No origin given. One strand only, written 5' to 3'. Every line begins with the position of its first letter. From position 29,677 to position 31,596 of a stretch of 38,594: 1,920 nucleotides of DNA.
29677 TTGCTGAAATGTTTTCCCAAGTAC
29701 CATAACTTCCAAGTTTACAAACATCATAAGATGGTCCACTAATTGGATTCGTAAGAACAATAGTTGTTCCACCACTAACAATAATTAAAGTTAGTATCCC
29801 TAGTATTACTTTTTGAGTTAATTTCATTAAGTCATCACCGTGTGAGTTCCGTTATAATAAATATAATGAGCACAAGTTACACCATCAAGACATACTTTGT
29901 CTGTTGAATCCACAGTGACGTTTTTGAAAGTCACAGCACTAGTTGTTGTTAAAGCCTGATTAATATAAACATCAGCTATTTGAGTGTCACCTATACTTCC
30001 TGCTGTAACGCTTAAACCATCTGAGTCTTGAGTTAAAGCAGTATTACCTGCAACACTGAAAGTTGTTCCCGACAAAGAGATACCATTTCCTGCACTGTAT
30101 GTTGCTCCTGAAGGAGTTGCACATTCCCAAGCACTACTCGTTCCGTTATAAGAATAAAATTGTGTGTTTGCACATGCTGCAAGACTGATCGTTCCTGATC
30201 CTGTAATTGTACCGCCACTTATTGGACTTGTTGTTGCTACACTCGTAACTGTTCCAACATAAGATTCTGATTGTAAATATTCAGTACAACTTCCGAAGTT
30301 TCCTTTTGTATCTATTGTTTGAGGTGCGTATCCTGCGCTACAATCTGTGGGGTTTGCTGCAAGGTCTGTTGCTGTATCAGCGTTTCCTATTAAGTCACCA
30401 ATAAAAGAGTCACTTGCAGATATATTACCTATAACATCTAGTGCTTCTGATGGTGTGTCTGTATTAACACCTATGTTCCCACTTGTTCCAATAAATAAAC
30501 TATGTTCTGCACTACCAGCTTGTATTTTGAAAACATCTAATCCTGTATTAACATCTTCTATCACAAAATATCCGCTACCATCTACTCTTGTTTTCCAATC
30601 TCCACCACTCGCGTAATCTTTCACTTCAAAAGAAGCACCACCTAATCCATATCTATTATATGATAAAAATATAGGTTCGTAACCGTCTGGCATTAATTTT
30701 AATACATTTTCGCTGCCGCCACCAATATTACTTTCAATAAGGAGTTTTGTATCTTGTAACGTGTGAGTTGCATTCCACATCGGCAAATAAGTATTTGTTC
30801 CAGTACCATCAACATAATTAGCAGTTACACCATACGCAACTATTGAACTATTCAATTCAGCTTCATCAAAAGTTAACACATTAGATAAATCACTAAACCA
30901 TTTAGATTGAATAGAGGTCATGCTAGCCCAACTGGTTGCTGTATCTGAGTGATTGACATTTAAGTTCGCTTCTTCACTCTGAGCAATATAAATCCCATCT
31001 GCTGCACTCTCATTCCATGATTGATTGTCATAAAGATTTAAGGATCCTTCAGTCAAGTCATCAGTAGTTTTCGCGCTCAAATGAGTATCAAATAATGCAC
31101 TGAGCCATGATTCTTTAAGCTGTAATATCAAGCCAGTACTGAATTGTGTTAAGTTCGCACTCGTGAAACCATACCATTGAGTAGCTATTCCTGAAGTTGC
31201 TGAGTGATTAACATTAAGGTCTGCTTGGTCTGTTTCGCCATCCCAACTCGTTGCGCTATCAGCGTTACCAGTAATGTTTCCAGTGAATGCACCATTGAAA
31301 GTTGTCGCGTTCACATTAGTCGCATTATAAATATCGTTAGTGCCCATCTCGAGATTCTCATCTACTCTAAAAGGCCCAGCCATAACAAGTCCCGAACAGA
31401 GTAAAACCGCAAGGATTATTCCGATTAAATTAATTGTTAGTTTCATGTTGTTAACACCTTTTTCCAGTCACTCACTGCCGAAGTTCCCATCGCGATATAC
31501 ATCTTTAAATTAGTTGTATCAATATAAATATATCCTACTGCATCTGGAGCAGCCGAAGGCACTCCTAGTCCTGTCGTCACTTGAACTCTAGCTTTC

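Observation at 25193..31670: Block of signal-peptide/anchor proteins inserted in the middle of the virion assembly operon, partly AT-rich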

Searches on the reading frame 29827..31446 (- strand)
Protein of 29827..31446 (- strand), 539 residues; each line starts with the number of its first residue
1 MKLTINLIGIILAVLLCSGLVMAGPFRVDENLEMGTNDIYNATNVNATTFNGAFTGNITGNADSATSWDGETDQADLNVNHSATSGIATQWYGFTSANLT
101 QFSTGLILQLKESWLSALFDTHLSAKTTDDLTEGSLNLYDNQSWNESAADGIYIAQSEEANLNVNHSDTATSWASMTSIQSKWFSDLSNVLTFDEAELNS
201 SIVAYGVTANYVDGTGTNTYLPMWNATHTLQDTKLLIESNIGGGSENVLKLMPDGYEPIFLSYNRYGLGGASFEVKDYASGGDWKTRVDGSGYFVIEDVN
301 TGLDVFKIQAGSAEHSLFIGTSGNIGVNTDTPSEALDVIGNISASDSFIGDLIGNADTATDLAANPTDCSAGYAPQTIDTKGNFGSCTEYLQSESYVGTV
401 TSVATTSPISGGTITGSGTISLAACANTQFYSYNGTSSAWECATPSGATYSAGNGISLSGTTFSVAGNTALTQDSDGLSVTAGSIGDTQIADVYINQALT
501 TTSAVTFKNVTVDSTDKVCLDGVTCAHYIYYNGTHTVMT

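Call 5: search_protein_families(library=pfam, proteins=[window:29827-31446:-], max_evalue=0.1)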
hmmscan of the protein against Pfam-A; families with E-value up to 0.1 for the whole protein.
window:29827-31446:- (539 aa): 0 families

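Call 6: search_protein_families(library=phrogs, proteins=[window:29827-31446:-], max_evalue=0.1)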
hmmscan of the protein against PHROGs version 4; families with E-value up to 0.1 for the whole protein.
window:29827-31446:- (539 aa): 0 families

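Call 26: search_solved_structures(query=window:29827-31446:-, max_evalue=1)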
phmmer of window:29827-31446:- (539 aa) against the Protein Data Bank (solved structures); distinct sequences matched with E-value up to 1: 1.
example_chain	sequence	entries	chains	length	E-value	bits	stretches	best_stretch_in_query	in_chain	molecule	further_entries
7dc3_A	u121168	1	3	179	0.92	11.3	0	322-348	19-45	Isoform 2 of Myelin regulatory factor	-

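Call 27: find_homologous_proteins(query=window:29827-31446:-)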
Query window:29827-31446:- (539 aa): 70 proteins with E <= 0.001 among 8000 candidates.
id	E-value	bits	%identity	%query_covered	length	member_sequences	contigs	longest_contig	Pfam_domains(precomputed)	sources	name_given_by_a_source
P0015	0.0e+0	1179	100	100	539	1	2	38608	-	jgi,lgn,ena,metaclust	metaclust:\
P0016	5.1e-35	139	72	13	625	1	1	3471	-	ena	-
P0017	2.0e-30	124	44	23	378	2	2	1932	-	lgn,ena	-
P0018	6.2e-30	122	45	15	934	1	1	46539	-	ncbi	ncbi:MAG: hypothetical protein ABIF88_00090 [archaeon]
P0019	3.2e-28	117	41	32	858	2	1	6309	-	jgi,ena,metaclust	metaclust:\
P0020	4.3e-27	113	47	31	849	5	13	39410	-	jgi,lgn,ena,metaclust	metaclust:\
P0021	2.0e-25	108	33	25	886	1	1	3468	PF03781.23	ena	-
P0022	2.7e-22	97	58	15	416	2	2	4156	-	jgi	-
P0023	2.6e-21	94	40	35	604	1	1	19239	-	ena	-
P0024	5.7e-21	93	44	15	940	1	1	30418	-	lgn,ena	-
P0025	1.5e-19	88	69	12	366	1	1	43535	-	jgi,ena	-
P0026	1.4e-18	85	58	12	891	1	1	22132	-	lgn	-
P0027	7.4e-18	83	50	16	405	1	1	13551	-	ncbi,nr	ncbi:hypothetical protein OAD54_01405 [Candidatus Pelagibacter sp.]|nr:hypothetical protein [Candida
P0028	1.4e-17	82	80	12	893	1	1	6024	PF06319.20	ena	-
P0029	1.4e-17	82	80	12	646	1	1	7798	PF06319.20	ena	-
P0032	7.8e-17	79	53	21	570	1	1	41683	-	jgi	-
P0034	1.9e-16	78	35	42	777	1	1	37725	PF13884.12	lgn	-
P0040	5.5e-13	67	49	17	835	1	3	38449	PF13884.12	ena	-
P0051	6.2e-12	63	61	14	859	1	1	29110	-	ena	-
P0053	1.8e-11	62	44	18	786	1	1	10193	-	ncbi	-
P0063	4.1e-9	54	52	9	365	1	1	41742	-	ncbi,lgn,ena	-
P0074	1.2e-5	42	41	25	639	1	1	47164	-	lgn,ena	-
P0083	2.9e-4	38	77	6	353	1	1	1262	PF13884.12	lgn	-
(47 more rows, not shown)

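Call 37: find_encoding_contigs(protein=P0018, flank=10000, max_places=2)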
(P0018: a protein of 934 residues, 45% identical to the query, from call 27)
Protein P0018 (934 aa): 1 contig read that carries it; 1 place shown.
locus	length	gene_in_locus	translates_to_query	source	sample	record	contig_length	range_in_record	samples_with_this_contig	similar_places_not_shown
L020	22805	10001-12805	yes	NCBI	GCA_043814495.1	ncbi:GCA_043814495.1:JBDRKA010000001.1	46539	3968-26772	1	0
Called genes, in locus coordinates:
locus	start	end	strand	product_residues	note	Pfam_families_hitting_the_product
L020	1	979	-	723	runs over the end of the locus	-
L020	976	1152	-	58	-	-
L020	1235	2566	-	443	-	-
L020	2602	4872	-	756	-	PF00437:T2SSE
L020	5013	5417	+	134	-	-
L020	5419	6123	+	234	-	-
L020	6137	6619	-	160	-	-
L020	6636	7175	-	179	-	-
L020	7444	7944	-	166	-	-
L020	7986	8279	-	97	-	-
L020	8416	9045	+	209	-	-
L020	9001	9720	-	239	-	PF02732:ERCC4, PF12826:HHH_2 (faint), PF14520:HHH_5 (weak)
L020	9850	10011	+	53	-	-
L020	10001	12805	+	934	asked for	-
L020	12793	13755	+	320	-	PF21722:Gly_rich_2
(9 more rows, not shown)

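Call 38: find_encoding_contigs(protein=P0034, flank=10000, max_places=2)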
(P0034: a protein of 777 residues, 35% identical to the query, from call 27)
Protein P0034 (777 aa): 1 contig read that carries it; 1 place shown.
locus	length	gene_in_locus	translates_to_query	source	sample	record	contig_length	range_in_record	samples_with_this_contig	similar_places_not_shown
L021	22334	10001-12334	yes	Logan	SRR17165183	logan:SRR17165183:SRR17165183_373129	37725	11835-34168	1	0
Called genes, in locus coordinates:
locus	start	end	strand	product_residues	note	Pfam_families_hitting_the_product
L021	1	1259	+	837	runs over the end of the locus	PF07591:PT-HINT (faint), PF14890:Intein_splicing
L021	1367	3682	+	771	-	PF04860:Phage_portal, PF04233:Phage_Mu_F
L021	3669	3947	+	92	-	-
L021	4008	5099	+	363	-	-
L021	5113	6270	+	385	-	PF17236:SU10_MCP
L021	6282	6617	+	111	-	-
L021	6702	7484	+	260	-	-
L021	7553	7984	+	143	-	-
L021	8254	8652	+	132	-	-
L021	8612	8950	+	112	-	-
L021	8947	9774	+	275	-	-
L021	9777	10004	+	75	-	-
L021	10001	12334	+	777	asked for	PF13884:Peptidase_S74 (weak)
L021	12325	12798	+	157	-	-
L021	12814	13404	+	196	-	-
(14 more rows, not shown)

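Call 40: find_encoding_contigs(protein=P0032, flank=8000, max_places=1)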
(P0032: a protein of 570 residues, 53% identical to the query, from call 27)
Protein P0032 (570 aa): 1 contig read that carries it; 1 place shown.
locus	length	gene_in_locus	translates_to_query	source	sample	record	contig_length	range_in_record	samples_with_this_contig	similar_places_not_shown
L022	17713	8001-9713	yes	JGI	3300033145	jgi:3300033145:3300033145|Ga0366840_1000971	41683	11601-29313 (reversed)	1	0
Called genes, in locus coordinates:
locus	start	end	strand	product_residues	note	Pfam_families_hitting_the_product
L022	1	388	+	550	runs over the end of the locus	-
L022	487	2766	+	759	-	PF04860:Phage_portal, PF04233:Phage_Mu_F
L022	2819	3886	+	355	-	-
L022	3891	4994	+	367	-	PF17236:SU10_MCP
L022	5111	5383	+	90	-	-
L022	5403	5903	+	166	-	-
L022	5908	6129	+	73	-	-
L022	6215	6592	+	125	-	-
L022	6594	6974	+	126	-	-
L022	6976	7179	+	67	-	-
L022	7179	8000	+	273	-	-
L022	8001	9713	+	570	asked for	-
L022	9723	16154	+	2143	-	PF00629:MAM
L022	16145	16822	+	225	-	-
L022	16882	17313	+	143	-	-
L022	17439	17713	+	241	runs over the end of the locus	-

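Call 41: find_encoding_contigs(protein=P0063, flank=8000, max_places=1)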
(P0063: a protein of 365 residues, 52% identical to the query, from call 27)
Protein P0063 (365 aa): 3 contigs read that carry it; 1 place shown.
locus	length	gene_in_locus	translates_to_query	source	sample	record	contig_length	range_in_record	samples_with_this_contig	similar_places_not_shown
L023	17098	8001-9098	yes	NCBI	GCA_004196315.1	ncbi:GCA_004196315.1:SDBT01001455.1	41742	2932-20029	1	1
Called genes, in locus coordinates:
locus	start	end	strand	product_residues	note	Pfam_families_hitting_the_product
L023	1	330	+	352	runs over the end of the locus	-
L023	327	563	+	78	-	-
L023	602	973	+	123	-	-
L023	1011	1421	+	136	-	-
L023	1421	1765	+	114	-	-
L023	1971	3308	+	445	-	-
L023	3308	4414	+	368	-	PF17236:SU10_MCP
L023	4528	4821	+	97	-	-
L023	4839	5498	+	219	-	-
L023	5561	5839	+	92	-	-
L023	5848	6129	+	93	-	-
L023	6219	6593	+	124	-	-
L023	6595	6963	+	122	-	-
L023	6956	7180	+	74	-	-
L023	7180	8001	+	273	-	-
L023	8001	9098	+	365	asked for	-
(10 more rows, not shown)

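Call 42: find_encoding_contigs(protein=P0074, flank=8000, max_places=1)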
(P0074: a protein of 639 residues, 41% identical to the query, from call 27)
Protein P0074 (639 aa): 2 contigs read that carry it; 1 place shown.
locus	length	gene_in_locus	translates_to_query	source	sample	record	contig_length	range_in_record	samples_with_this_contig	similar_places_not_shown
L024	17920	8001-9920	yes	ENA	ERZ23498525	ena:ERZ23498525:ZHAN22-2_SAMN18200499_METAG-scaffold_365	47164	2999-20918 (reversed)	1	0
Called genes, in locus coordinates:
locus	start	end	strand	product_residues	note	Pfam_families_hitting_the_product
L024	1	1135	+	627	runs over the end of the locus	-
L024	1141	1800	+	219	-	-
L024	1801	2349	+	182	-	-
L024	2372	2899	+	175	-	-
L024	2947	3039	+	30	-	-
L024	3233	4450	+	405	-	PF03848:TehB, PF05401:NodS, PF13489:Methyltransf_23, PF05175:MTS, PF08241:Methyltransf_11, PF08242:Methyltransf_12, PF13649:Methyltransf_25, PF13847:Methyltransf_31 (weak)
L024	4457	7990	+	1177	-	PF10102:DUF2341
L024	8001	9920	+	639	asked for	-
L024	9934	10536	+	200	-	-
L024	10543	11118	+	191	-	-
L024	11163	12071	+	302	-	-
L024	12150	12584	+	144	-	-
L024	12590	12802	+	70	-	-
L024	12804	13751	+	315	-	PF18906:Phage_tube_2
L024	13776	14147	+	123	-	-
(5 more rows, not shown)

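Call 60: predict_structure(alignment_id=A4)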
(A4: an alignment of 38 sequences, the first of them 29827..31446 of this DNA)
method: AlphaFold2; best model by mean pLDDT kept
length: 539 residues; sequences in the alignment: 38
mean_pLDDT: 50.3   pTM: 0.23
mean pLDDT of the five models: 50.3, 49.5, 49.2, 48.7, 47.3
residues with pLDDT >= 90: 12; 70-90: 38; 50-70: 172; < 50: 317
segments of 3 or more residues with pLDDT < 50: 25-36, 55-66, 73-86, 126-146, 148-151, 153-192, 202-236, 238-247, 253-256, 263-272, 276-278, 280-283, 285-293, 302-305, 307-316, 320-375, 380-382, 385-408, 410-412, 447-457, 529-539
pLDDT, mean of each block of 10 residues (from residue 1): 91 89 52 50 55 49 48 44 47 55 52 56 47 44 44 44 41 41 41 55 40 37 36 37 44 50 44 49 43 53 47 45 35 33 33 35 43 47 45 36 45 57 77 77 63 47 59 70 55 53 62 66 60 44
secondary structure, 60 per line:
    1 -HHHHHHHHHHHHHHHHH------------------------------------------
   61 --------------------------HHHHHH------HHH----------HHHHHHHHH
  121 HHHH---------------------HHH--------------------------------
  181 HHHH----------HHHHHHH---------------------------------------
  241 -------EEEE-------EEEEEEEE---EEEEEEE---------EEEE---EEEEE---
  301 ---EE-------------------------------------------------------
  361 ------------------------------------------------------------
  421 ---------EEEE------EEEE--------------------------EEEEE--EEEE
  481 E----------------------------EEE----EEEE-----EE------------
elements in order: H2-18 H87-92 H112-124 H181-184 H195-201 E248-251 E259-266 E270-276 E286-289 E293-297 E430-433 E440-443 E470-474 E477-481 E510-512 E517-520

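Call 62: search_protein_families(library=ncbifam, proteins=[window:29827-31446:-], max_evalue=0.05)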
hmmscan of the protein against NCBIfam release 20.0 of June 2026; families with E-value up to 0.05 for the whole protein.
window:29827-31446:- (539 aa): 0 families

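Call 65: find_encoding_contigs(protein=P0053, flank=8000, max_places=1)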
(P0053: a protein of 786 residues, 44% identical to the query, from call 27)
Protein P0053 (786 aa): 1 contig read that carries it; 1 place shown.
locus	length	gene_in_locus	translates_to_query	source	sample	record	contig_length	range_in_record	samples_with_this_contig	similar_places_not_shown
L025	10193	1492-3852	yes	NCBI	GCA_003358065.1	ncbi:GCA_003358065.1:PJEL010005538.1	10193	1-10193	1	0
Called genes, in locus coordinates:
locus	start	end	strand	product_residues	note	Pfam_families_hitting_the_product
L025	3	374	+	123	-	?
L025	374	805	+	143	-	-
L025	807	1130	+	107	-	-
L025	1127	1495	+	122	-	-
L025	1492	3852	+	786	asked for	-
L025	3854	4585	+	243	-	-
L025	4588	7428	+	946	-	PF13385:Laminin_G_3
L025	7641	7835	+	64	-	-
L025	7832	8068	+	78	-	-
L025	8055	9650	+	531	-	PF08706:D5_N, PF19263:DUF5906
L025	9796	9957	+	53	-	-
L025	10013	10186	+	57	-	-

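Call 66: find_encoding_contigs(protein=P0051, flank=8000, max_places=1)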
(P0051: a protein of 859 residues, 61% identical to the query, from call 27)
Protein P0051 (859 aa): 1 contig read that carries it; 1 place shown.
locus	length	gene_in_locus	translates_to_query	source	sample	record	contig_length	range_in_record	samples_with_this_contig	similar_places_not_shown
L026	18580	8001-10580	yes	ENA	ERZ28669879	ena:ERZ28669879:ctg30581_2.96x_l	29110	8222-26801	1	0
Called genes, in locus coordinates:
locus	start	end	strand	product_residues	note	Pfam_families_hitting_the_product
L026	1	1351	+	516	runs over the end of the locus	-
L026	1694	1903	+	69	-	-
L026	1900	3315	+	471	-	-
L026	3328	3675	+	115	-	-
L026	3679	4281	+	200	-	-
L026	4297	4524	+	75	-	-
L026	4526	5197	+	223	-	-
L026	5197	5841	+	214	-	-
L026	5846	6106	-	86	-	-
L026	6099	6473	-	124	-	-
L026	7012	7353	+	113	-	-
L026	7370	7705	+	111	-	-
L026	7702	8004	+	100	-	-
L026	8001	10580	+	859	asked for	-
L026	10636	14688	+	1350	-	PF13385:Laminin_G_3, PF02210:Laminin_G_2 (faint), PF13385:Laminin_G_3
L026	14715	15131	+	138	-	-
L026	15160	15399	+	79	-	-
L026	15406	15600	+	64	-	-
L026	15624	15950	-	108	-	-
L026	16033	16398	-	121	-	-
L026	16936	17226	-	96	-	-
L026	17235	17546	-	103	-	-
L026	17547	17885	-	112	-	-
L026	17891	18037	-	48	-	-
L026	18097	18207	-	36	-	-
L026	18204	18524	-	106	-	-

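Call 67: find_encoding_contigs(protein=P0026, flank=8000, max_places=1)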
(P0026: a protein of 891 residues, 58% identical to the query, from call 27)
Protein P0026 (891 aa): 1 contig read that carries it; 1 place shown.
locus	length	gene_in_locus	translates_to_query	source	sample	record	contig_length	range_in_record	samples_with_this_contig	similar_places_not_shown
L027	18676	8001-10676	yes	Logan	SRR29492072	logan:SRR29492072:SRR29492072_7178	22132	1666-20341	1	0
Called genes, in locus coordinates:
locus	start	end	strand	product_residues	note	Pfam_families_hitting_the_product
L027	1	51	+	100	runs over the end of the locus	-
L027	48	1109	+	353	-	-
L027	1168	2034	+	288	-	-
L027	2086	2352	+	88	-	-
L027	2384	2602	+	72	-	-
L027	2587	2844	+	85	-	-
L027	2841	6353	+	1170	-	-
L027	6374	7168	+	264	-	-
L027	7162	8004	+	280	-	-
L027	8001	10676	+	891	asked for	-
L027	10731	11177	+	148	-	-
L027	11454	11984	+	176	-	-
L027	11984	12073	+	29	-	-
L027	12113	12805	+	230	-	-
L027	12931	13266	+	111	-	-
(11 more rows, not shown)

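Call 69: search_protein_families(library=pfam, proteins=[L022:9723-16154:+], max_evalue=0.01)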
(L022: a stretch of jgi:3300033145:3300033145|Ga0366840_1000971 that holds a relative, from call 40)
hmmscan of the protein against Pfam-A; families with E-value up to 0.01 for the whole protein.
L022:9723-16154:+ (2143 aa): 1 family
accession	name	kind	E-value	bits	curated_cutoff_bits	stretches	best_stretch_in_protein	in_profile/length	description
PF00629.30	MAM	-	7.1e-09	36.1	26.4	1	976-1136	2-153/158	MAM domain, meprin/A5/mu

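Call 84: search_protein_families(library=phrogs, proteins=[L026:2-1351:+, L026:1900-3315:+, L026:3328-3675:+, L026:3679-4281:+, L026:4526-5197:+, L026:5197-5841:+, L026:7012-7353:+, L026:7370-7705:+, L026:7702-8004:+, L026:14715-15131:+], max_evalue=0.01)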
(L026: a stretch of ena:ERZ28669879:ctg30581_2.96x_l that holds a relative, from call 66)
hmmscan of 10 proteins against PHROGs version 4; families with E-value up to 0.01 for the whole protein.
L026:2-1351:+ (449 aa): 2 families
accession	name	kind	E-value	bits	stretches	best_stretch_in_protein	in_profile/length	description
phrog_1068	-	tail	0.0043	16.8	1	83-287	329-497/706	tail length tape measure protein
phrog_1272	-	tail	0.0056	15.4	1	78-260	548-707/1606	tail length tape measure protein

L026:1900-3315:+ (471 aa): 0 families

L026:3328-3675:+ (115 aa): 2 families
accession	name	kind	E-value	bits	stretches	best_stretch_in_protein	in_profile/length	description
phrog_5417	-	unknown function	0.0016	19.3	1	24-112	61-156/156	-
phrog_4176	-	tail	0.002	18.7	1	3-59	38-97/309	tail fiber protein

L026:3679-4281:+ (200 aa): 0 families

L026:4526-5197:+ (223 aa): 0 families

L026:5197-5841:+ (214 aa): 0 families

L026:7012-7353:+ (113 aa): 0 families

L026:7370-7705:+ (111 aa): 1 family
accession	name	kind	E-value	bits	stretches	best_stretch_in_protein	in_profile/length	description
phrog_1084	-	unknown function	7.9e-07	30.2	1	2-110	8-116/123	unknown function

L026:7702-8004:+ (100 aa): 0 families

L026:14715-15131:+ (138 aa): 0 families
